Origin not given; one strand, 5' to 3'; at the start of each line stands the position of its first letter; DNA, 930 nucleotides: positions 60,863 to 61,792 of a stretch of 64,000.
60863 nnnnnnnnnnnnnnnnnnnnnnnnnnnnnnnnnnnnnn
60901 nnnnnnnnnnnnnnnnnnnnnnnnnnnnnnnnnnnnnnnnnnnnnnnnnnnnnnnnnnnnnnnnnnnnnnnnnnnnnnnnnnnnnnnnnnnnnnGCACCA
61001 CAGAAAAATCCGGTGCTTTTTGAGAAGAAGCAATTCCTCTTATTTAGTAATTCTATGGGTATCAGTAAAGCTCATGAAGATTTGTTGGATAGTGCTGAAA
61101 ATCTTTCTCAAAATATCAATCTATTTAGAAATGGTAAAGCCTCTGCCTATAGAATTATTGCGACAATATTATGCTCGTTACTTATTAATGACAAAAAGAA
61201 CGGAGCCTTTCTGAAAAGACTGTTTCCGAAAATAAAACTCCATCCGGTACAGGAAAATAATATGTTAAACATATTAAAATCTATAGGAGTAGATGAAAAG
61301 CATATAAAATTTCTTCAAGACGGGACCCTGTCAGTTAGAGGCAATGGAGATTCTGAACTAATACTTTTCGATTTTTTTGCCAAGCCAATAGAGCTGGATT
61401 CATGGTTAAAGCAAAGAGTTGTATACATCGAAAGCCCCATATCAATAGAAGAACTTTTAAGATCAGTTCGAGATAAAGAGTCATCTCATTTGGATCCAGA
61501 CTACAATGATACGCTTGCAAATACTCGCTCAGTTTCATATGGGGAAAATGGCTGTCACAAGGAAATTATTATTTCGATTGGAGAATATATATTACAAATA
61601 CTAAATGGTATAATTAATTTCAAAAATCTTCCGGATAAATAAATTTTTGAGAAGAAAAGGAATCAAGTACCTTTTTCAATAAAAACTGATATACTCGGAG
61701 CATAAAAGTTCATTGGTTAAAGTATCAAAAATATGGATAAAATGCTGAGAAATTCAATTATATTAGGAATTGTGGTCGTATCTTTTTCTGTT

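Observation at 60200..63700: Strongly AT-rich island after dnaK carrying cassette-like small membrane/secreted hypothetical genes, each led by a repeated extended -10 promoter motif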

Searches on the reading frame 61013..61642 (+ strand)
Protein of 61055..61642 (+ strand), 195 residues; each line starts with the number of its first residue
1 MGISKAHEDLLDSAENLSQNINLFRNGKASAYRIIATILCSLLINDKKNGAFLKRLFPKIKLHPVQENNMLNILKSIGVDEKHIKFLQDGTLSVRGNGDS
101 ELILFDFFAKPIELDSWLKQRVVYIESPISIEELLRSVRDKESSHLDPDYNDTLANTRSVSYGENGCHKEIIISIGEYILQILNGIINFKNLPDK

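Call 5: search_protein_families(library=pfam, proteins=[window:61055-61642:+], max_evalue=1)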
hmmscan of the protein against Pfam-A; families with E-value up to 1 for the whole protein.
window:61055-61642:+ (195 aa): 0 families

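Call 6: search_protein_families(library=padloc, proteins=[window:61055-61642:+], max_evalue=1)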
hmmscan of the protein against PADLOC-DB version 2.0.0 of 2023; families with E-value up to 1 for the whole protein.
window:61055-61642:+ (195 aa): 0 families

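Call 20: search_protein_families(library=phrogs, proteins=[window:61055-61642:+, L002:675-1332:+], max_evalue=1)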
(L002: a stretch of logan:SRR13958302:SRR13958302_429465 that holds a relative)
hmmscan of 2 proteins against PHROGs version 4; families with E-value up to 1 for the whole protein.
window:61055-61642:+ (195 aa): 2 families
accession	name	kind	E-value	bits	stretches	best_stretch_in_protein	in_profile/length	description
phrog_4985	-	unknown function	0.12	13.5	1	72-113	30-67/71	-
phrog_37133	-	unknown function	0.27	12.4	0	68-90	29-51/79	-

L002:675-1332:+ (218 aa): 1 family
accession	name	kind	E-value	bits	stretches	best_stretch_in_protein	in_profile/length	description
phrog_36858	-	unknown function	0.13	13.5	1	141-173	27-58/94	-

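Call 21: search_protein_families(library=ncbifam, proteins=[window:61055-61642:+, L002:675-1332:+], max_evalue=1)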
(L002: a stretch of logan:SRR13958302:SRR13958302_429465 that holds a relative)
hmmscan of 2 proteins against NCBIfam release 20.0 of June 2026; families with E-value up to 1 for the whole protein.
window:61055-61642:+ (195 aa): 1 family
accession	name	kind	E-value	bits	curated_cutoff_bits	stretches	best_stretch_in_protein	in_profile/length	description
NF040627.1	GFPS_Meth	equivalog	0.0082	15.6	600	1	14-88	183-255/285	geranylfarnesyl diphosphate synthase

L002:675-1332:+ (218 aa): 0 families

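Call 45: search_protein_families(library=pfam, proteins=[L010:1523-2203:-, L003:1982-3340:+, L015:1439-2863:+, L007:8141-8677:+, L008:1475-2266:+, L028:4154-4753:+, L006:549-1235:+, L018:8889-9572:+, L005:543-1238:+], max_evalue=0.01)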
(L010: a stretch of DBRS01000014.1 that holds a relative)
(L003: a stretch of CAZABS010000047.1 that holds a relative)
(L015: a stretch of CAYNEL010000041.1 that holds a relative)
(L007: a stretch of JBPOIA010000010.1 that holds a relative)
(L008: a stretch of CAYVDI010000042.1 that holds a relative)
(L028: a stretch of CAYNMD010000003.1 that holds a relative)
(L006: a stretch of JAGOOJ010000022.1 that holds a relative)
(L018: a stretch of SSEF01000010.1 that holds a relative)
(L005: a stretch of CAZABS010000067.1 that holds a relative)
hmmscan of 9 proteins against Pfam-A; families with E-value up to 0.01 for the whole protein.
L010:1523-2203:- (226 aa): 1 family
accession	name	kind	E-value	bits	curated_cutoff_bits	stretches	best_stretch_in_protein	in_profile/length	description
PF01797.21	Y1_Tnp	-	3.1e-18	66.5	23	1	9-126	2-121/121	Transposase IS200 like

L003:1982-3340:+ (452 aa): 2 families
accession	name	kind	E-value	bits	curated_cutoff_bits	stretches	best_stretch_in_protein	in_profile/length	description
PF07693.20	KAP_NTPase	-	4.8e-21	75.7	20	2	166-296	153-288/293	KAP family P-loop domain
PF00004.35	AAA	-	0.0013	19.6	21.2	0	46-94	3-52/131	ATPase family associated with various cellular activities (AAA)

L015:1439-2863:+ (474 aa): 0 families

L007:8141-8677:+ (178 aa): 0 families

L008:1475-2266:+ (263 aa): 0 families

L028:4154-4753:+ (199 aa): 1 family
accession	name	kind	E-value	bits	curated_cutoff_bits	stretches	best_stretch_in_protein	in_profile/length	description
PF05168.19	HEPN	-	0.00052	20.6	22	1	65-112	31-78/117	HEPN domain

L006:549-1235:+ (228 aa): 0 families

L018:8889-9572:+ (227 aa): 0 families

L005:543-1238:+ (231 aa): 3 families
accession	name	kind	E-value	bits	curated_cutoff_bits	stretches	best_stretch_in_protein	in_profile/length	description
PF01844.29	HNH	-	2.1e-13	50.6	21.4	1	162-206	1-46/47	HNH endonuclease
PF14279.12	HNH_5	-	5.4e-11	42.7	27.5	1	162-210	1-49/56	HNH endonuclease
PF13395.12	HNH_4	-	2.2e-06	27.9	22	1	171-207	15-51/54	HNH endonuclease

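Call 63: search_protein_representatives(protein=window:61055-61642:+)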
Query: 195 residues. Proteins with E-value up to 0.001 (for the whole library): 153; up to 1e-10: 64; up to 1e-30: 1. The best 150 are listed.
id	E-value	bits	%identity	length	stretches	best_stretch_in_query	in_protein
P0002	7.5e-123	423.6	100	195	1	1-195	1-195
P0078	2.3e-26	109.1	39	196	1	4-188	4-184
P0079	1.0e-25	106.9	40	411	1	1-183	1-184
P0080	5.5e-22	94.8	35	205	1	3-187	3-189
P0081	1.4e-20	90.2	40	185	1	5-181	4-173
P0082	1.8e-20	89.8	38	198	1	4-185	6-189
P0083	3.3e-20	89.0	38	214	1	3-188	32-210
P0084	4.2e-20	88.6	37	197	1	1-182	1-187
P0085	6.2e-20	88.1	40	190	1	5-177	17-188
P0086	2.5e-19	86.1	39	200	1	5-185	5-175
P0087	2.9e-19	85.9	37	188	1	4-183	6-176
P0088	3.2e-19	85.8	39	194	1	4-184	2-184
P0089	3.4e-19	85.7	39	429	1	8-188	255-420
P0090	4.9e-19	85.2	34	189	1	1-184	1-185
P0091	6.8e-19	84.7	35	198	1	4-184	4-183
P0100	1.3e-16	77.3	36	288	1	7-183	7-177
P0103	1.6e-16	77.0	36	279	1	4-184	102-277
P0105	2.6e-16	76.3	42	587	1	3-185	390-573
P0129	1.9e-12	63.7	34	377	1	5-184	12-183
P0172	2.6e-07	47.0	29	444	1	9-184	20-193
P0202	2.8e-05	40.3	41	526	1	87-182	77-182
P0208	6.7e-05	39.1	35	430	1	11-185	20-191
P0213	1.7e-04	37.7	33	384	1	9-185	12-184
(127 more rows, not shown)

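Call 68: search_protein_families(library=pfam, proteins=[P0079, P0089, P0105, P0100, P0103, P0129, P0172, P0202, P0208, P0213], max_evalue=0.01)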
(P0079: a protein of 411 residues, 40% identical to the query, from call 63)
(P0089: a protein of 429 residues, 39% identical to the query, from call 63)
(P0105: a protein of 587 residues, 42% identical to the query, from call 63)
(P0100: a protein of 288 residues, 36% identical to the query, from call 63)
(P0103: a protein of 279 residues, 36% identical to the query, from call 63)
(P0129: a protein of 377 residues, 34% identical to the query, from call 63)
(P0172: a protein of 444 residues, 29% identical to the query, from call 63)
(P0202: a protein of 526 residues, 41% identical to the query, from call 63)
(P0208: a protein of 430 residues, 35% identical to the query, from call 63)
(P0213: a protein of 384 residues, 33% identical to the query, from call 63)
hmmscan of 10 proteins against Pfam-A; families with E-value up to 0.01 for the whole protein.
P0079 (411 aa): 1 family
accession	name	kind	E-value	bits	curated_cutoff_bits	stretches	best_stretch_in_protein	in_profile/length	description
PF03167.25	UDG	-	1.3e-06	29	24.3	1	218-356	3-98/141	Uracil DNA glycosylase superfamily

P0089 (429 aa): 0 families

P0105 (587 aa): 0 families

P0100 (288 aa): 1 family
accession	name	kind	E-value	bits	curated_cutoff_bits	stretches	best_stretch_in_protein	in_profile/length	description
PF00427.26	PBS_linker_poly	-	0.0051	17.3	28.7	0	113-161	32-78/126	Phycobilisome Linker polypeptide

P0103 (279 aa): 0 families

P0129 (377 aa): 0 families

P0172 (444 aa): 9 families
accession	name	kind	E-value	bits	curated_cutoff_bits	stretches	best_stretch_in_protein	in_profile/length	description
PF13424.12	TPR_12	-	2.9e-08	34.2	30.1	0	199-262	8-73/77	Tetratricopeptide repeat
PF13176.12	TPR_7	-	5.2e-06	26.6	27.9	0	284-316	2-34/36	Tetratricopeptide repeat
PF07719.23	TPR_2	-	5.4e-06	26.6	27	0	283-307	3-27/34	Tetratricopeptide repeat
PF13428.12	TPR_14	-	0.00023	22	23.5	0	197-228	4-35/44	Tetratricopeptide repeat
PF13181.12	TPR_8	-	0.00026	21.4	25.7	0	283-309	3-29/34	Tetratricopeptide repeat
PF13374.12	TPR_10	-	0.00057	20.2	27.5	0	283-321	4-42/42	Tetratricopeptide repeat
PF07721.20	TPR_4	-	0.0069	17.3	27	0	199-218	6-25/26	Tetratricopeptide repeat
PF00515.34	TPR_1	-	0.0083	16.3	27.8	0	283-305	3-25/34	Tetratricopeptide repeat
PF01535.26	PPR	-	0.0095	16.6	25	0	200-218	6-24/31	PPR repeat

P0202 (526 aa): 20 families
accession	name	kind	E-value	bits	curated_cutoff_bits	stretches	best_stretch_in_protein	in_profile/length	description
PF07719.23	TPR_2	-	2.1e-30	102.7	27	2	225-258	1-34/34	Tetratricopeptide repeat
PF00515.34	TPR_1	-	3e-29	100.1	27.8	2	225-258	1-34/34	Tetratricopeptide repeat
PF13181.12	TPR_8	-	3e-19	67.9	25.7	0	226-258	2-34/34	Tetratricopeptide repeat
PF13432.12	TPR_16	-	1.1e-18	67.8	32.7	2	196-256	2-62/65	Tetratricopeptide repeat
PF13414.12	TPR_11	-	2.9e-18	65.7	26.8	2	198-238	1-41/42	TPR repeat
PF13174.12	TPR_6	-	4.1e-16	58.9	26.3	1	324-355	1-32/33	Tetratricopeptide repeat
PF14559.12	TPR_19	-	4.3e-15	56.2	25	3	202-257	2-57/68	Tetratricopeptide repeat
PF12895.13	ANAPC3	-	2e-12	47.6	27.2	1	204-285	2-82/82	Anaphase-promoting complex, cyclosome, subunit 3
PF13428.12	TPR_14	-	6.4e-12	45.3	23.5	1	323-366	1-44/44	Tetratricopeptide repeat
PF13424.12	TPR_12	-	3e-11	43.8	30.1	1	227-290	5-76/77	Tetratricopeptide repeat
PF13431.12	TPR_17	-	6.2e-11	42.1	24.4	1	214-244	2-32/34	Tetratricopeptide repeat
PF23914.1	TPR_CcmH_CycH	-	1.5e-07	31.9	42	1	203-291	62-153/158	Cytochrome c-type biogenesis protein H TPR domain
PF24575.1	TPR_Slam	-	7.5e-05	23.6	35.2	0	182-246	36-102/104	Surface lipoprotein assembly modifier, N-terminal TPR repeats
PF13374.12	TPR_10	-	0.00026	21.3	27.5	0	265-287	8-30/42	Tetratricopeptide repeat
PF25064.1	ARM_TT21_5th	-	0.00039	21.1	27.8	0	235-319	11-98/117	TT21 fifth ARM repeats domain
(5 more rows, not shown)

P0208 (430 aa): 5 families
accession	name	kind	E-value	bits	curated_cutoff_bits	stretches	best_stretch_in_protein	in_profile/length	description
PF13424.12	TPR_12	-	2.2e-10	41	30.1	2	194-262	6-76/77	Tetratricopeptide repeat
PF07719.23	TPR_2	-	1.2e-09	38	27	0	195-221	5-31/34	Tetratricopeptide repeat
PF00515.34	TPR_1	-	7.4e-09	35.5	27.8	0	234-261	4-31/34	Tetratricopeptide repeat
PF13181.12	TPR_8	-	0.00016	22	25.7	0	201-222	11-32/34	Tetratricopeptide repeat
PF13374.12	TPR_10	-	0.00023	21.5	27.5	0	280-309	4-33/42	Tetratricopeptide repeat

P0213 (384 aa): 0 families

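Call 78: find_encoding_contigs(protein=P0078, flank=5000, max_places=3)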
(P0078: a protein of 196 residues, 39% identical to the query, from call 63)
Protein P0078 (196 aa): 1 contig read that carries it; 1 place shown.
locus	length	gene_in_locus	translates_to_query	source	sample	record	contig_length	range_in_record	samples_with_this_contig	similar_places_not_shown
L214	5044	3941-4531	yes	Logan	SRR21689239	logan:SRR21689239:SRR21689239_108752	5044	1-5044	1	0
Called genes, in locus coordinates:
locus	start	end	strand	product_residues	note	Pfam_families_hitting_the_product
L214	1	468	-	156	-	?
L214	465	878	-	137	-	PF02600:DsbB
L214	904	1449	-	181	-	PF13473:Cupredoxin_1, PF00127:Copper-bind (weak)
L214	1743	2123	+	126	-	-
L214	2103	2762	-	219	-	-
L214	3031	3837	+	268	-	-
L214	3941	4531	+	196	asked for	-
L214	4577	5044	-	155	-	?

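Call 79: find_encoding_contigs(protein=P0080, flank=5000, max_places=3)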
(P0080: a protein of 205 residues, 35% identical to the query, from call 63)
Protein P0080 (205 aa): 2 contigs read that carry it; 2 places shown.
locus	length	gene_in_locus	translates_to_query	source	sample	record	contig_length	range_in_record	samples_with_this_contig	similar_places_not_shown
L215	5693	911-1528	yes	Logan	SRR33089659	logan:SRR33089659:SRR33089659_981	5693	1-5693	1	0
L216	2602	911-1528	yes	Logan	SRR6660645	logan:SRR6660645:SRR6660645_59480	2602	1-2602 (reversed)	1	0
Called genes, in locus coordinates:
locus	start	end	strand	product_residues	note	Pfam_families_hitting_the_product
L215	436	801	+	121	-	PF14163:SieB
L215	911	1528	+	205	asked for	-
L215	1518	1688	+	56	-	-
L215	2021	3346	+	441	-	PF02463:SMC_N (faint), PF13304:AAA_21, PF13175:AAA_15 (weak)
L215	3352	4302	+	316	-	PF13707:RloB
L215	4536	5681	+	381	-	PF13560:HTH_31 (weak), PF01381:HTH_3 (faint), PF06114:Peptidase_M78, PF03683:UPF0175 (weak)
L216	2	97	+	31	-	?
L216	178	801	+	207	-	PF14163:SieB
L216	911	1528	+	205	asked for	-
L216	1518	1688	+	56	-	-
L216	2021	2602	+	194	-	?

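Call 102: find_related_loci(query=A7, collection=viral_contigs, flank=4000)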
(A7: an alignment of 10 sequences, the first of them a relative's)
Query A7 (214 aa) in viral_contigs; peptide patterns used: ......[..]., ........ (x = any residue, [..] = any of these).
8 stretches matched a pattern, but none encodes a relative of the query by tblastn (E <= 1e-3).

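Call 103: list_cluster_members(proteins=[P0078, P0079, P0081, P0082, P0083, P0084, P0085, P0086, P0089, P0105])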
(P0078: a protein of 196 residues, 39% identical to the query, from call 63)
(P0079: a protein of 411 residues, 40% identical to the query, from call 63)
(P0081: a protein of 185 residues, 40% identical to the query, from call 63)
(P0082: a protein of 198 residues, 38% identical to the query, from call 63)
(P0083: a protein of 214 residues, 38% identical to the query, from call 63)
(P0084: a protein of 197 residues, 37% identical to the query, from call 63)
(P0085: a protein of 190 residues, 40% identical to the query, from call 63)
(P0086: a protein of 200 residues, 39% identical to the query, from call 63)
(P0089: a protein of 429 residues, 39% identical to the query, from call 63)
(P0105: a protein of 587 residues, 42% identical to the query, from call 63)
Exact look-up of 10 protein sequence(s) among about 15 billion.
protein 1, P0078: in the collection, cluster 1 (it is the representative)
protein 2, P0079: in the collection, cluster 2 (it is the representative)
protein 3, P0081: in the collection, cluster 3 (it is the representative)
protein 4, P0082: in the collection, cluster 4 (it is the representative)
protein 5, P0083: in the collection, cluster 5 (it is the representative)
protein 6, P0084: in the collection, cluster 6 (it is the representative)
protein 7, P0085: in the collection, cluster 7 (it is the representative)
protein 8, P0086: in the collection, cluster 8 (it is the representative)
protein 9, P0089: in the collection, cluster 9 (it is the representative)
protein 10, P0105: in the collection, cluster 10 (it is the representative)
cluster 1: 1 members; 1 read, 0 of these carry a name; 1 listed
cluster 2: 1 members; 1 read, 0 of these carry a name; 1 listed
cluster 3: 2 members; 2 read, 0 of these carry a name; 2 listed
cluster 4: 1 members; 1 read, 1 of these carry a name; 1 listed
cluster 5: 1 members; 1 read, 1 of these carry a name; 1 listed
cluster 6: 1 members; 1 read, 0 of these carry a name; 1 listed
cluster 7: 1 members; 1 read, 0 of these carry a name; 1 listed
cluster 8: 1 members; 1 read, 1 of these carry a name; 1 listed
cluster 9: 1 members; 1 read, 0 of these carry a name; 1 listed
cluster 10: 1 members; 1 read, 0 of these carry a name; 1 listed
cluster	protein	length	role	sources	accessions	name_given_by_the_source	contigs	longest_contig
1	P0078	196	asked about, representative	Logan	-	-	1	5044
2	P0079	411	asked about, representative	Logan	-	-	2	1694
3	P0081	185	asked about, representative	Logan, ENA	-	-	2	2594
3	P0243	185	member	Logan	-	-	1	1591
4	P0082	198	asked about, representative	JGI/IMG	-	hypothetical protein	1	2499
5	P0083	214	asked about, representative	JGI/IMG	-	hypothetical protein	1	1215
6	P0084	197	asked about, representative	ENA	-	-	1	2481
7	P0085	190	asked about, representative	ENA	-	-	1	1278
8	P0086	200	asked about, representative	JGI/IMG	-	hypothetical protein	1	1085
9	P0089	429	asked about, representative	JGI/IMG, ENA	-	-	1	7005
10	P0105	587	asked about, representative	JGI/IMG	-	-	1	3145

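Call 112: search_dna_similar(query=window:61055-61642:+, collection=plasmids, mode=protein, max_evalue=0.001, max_rows=15)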
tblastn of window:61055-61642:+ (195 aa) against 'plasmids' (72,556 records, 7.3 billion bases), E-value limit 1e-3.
No match.

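Call 113: search_dna_similar(query=window:61055-61642:+, collection=phages, mode=protein, max_evalue=0.001, max_rows=15)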
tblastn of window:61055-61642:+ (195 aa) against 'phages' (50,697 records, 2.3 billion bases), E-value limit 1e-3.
No match.

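Call 114: search_dna_similar(query=P0080, collection=plasmids, mode=protein, max_evalue=0.001, max_rows=15)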
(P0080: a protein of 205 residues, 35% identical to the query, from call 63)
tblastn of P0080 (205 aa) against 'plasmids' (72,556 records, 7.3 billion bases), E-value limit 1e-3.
No match.

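Call 115: search_dna_similar(query=P0080, collection=phages, mode=protein, max_evalue=0.001, max_rows=15)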
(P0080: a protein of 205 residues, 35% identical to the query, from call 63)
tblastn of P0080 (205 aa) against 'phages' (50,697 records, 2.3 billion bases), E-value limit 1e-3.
No match.

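Call 120: search_protein_families(library=pfam, proteins=[L002:675-1331:+, L006:1266-1616:+, L012:6178-6759:+, L012:6806-7330:+, L021:4388-4837:+, L021:4918-6132:+], max_evalue=0.01)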
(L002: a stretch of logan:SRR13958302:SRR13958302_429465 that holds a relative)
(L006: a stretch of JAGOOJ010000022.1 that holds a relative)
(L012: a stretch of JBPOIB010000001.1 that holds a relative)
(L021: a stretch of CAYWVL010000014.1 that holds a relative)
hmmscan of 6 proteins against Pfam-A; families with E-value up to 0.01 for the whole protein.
L002:675-1331:+ (218 aa): 0 families

L006:1266-1616:+ (116 aa): 0 families

L012:6178-6759:+ (193 aa): 0 families

L012:6806-7330:+ (174 aa): 0 families

L021:4388-4837:+ (149 aa): 1 family
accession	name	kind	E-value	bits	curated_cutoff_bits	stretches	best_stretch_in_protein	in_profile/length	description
PF19346.4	DUF5924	-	0.0017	18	27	1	17-87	171-241/259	Family of unknown function (DUF5924)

L021:4918-6132:+ (404 aa): 0 families

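Call 121: search_protein_families(library=padloc, proteins=[L002:675-1331:+, L003:1982-3340:+, L015:1439-2863:+, L007:8141-8677:+, L008:1475-2266:+, L028:4154-4753:+], max_evalue=0.01)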
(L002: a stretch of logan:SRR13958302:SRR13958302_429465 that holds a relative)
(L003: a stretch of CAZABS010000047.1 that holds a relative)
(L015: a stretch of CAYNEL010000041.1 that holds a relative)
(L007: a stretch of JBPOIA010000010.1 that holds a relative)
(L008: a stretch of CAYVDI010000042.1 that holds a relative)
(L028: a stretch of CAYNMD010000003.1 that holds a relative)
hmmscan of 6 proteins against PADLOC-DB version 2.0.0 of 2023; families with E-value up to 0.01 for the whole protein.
L002:675-1331:+ (218 aa): 0 families

L003:1982-3340:+ (452 aa): 8 families
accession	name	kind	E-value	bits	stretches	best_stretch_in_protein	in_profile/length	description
PDLC02210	QatA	-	3.1e-19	66.9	2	165-247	204-281/593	-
PDLC02361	PifA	-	2.6e-15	54.1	2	17-62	14-61/720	PifA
PDLC02209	QatA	-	1.1e-14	52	2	165-247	203-285/646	-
PDLC04959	PDC-S20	-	5.6e-12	43.9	1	165-264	186-281/464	-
PDLC04957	PDC-S20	-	1.5e-08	32.5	1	167-243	185-255/446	-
PDLC04958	PDC-S20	-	2.2e-05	22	0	167-238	177-249/458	-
PDLC04956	PDC-S20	-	8.7e-05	20.1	1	167-246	183-255/450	-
PDLC04140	mad8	-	0.0058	14.2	0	44-75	30-63/314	mads_8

L015:1439-2863:+ (474 aa): 0 families

L007:8141-8677:+ (178 aa): 0 families

L008:1475-2266:+ (263 aa): 0 families

L028:4154-4753:+ (199 aa): 0 families
